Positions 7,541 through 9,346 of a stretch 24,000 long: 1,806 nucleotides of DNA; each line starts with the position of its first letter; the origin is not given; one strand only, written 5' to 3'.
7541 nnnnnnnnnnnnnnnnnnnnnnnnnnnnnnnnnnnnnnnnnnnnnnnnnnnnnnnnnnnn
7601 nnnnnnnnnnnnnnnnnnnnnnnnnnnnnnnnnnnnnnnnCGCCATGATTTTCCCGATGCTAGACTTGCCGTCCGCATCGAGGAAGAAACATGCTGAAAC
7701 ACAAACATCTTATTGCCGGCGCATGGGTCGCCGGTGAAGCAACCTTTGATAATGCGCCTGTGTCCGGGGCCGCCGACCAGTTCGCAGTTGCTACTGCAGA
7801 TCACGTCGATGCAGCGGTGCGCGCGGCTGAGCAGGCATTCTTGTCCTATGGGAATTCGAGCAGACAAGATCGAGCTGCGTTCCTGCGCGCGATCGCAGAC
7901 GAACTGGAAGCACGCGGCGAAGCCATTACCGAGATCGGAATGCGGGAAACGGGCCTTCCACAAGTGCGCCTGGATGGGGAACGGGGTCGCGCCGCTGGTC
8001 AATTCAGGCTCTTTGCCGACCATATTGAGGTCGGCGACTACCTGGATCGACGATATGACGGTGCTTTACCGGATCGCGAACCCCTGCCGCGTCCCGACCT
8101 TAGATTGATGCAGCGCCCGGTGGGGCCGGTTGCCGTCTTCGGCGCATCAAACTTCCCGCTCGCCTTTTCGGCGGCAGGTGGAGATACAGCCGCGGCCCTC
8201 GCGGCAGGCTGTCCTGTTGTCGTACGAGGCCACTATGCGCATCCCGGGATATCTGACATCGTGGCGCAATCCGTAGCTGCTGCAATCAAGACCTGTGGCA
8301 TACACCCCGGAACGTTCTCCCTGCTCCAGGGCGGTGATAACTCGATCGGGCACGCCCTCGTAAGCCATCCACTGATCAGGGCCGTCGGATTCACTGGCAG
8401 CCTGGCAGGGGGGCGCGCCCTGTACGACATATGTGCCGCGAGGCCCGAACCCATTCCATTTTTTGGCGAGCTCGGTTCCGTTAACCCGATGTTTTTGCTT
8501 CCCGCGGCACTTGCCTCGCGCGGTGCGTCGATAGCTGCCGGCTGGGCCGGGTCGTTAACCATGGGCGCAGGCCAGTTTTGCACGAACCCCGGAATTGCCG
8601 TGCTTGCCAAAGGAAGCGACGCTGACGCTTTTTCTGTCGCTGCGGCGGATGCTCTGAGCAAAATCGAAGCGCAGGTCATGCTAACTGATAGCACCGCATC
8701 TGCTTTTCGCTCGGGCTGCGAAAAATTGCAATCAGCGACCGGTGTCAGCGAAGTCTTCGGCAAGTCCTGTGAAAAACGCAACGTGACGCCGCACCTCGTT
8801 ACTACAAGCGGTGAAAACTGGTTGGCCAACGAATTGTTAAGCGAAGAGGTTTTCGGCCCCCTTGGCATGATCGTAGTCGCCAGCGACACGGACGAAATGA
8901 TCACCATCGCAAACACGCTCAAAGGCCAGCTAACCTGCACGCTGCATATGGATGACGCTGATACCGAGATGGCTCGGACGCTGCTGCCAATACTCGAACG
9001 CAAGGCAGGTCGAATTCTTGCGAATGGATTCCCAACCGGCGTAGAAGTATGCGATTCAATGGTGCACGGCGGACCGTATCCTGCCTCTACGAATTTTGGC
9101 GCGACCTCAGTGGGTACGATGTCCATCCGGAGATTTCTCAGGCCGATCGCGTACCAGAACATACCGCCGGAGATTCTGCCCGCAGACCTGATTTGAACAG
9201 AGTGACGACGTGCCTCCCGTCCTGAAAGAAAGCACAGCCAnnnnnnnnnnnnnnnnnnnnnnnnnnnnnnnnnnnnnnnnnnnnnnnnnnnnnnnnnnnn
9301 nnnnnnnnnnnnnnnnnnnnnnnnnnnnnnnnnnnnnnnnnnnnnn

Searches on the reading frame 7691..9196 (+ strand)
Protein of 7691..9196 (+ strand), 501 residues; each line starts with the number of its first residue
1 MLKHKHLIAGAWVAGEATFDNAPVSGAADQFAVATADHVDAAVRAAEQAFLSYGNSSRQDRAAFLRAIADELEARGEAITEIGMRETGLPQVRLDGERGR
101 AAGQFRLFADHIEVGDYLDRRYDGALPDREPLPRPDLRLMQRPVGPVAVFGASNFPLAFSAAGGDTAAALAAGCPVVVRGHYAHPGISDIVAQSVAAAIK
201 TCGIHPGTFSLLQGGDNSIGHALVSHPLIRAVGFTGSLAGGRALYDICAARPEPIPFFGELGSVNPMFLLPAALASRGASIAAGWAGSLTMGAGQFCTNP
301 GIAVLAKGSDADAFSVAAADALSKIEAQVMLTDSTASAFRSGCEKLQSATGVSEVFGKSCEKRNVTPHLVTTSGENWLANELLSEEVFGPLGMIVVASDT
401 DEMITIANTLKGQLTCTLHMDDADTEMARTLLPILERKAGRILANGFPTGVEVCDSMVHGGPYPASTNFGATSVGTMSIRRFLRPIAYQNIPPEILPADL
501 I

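Call 3: search_protein_families(library=pfam, proteins=[window:7691-9196:+], max_evalue=0.01)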
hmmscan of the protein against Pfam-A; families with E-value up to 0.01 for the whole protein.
window:7691-9196:+ (501 aa): 2 families
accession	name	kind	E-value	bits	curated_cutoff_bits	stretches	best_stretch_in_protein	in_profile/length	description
PF00171.27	Aldedh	-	6.7e-46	157.2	23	1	30-449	22-427/461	Aldehyde dehydrogenase family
PF20068.4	Amphi-Trp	-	0.0095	16.4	27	0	47-83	4-40/93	Amphi-Trp domain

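Call 4: search_protein_families(library=ncbifam, proteins=[window:7691-9196:+], max_evalue=0.01)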
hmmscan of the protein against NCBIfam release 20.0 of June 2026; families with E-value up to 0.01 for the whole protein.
window:7691-9196:+ (501 aa): 39 families (the best 25 are shown)
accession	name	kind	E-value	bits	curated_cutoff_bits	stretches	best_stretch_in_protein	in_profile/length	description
TIGR02299.1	HpaE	equivalog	2.2e-34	118.9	638.35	1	5-275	2-259/488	5-carboxymethyl-2-hydroxymuconate semialdehyde dehydrogenase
NF006992.0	PRK09457.1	subfamily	4.3e-33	114.7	514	1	6-424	3-413/487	succinylglutamate-semialdehyde dehydrogenase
NF052305.1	DioxValDhHalo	equivalog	3.1e-32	112.1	750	1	5-424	6-422/483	2,5-dioxovalerate dehydrogenase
TIGR03216.1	OH_muco_semi_DH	equivalog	7e-32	110.7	693.25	1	5-423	2-422/481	2-hydroxymuconic semialdehyde dehydrogenase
TIGR03240.1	arg_catab_astD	equivalog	1.6e-29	103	579.3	1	7-424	2-411/484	succinylglutamate-semialdehyde dehydrogenase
NF010000.0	PRK13473.1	subfamily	1.7e-28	99.5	615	1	4-423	3-415/475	aminobutyraldehyde dehydrogenase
TIGR01780.1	SSADH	subfamily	1.2e-27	96.9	646.35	1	29-422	11-394/448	succinate-semialdehyde dehydrogenase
NF042993.1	AlphKGSA_gudD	equivalog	8.6e-25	87.4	770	1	8-453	8-447/481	alpha-ketoglutaric semialdehyde dehydrogenase GucD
NF002852.0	PRK03137.1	subfamily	3.3e-24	85.6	648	1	28-249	64-271/514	L-glutamate gamma-semialdehyde dehydrogenase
TIGR01238.1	D1pyr5carbox3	equivalog_domain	6.1e-24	84.4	485.2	1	31-298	68-307/500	L-glutamate gamma-semialdehyde dehydrogenase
NF050026.1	AcaldDHExaC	equivalog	3.4e-23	82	900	1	4-427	16-440/503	acetaldehyde dehydrogenase ExaC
NF045736.1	PaDhStyDRhodo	equivalog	2.2e-22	79.3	800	1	7-431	6-426/479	phenylacetaldehyde dehydrogenase StyD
TIGR01804.1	BADH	equivalog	2.4e-22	79.1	668.6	1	30-327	28-305/467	betaine-aldehyde dehydrogenase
TIGR01237.1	D1pyr5carbox2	equivalog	3.4e-22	78.9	659.65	1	25-249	57-267/511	L-glutamate gamma-semialdehyde dehydrogenase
NF006916.0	PRK09407.1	equivalog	3.5e-22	78.7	521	1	29-299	48-299/526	succinic semialdehyde dehydrogenase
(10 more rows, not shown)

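Call 69: search_solved_structures(query=window:7691-9196:+, max_evalue=1e-20)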
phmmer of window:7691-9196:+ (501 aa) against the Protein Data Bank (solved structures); distinct sequences matched with E-value up to 1e-20: 6.
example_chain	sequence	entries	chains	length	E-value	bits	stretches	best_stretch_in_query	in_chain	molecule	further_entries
3v4c_A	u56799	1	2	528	3e-222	741.6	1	3-500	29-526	Aldehyde dehydrogenase (NADP+)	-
1eyy_A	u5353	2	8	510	8.2e-133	446.6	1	31-499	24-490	ALDEHYDE DEHYDROGENASE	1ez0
7bzv_A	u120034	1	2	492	5.5e-25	91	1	3-325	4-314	2-aminomuconic 6-semialdehyde dehydrogenase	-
5u0l_A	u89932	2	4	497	1.1e-24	90.1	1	8-423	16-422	N-succinylglutamate 5-semialdehyde dehydrogenase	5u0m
4kna_A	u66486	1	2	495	6.8e-23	84.1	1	7-423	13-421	N-succinylglutamate 5-semialdehyde dehydrogenase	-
5vbf_A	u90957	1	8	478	7.2e-22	80.8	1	31-410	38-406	NAD-dependent succinate-semialdehyde dehydrogenase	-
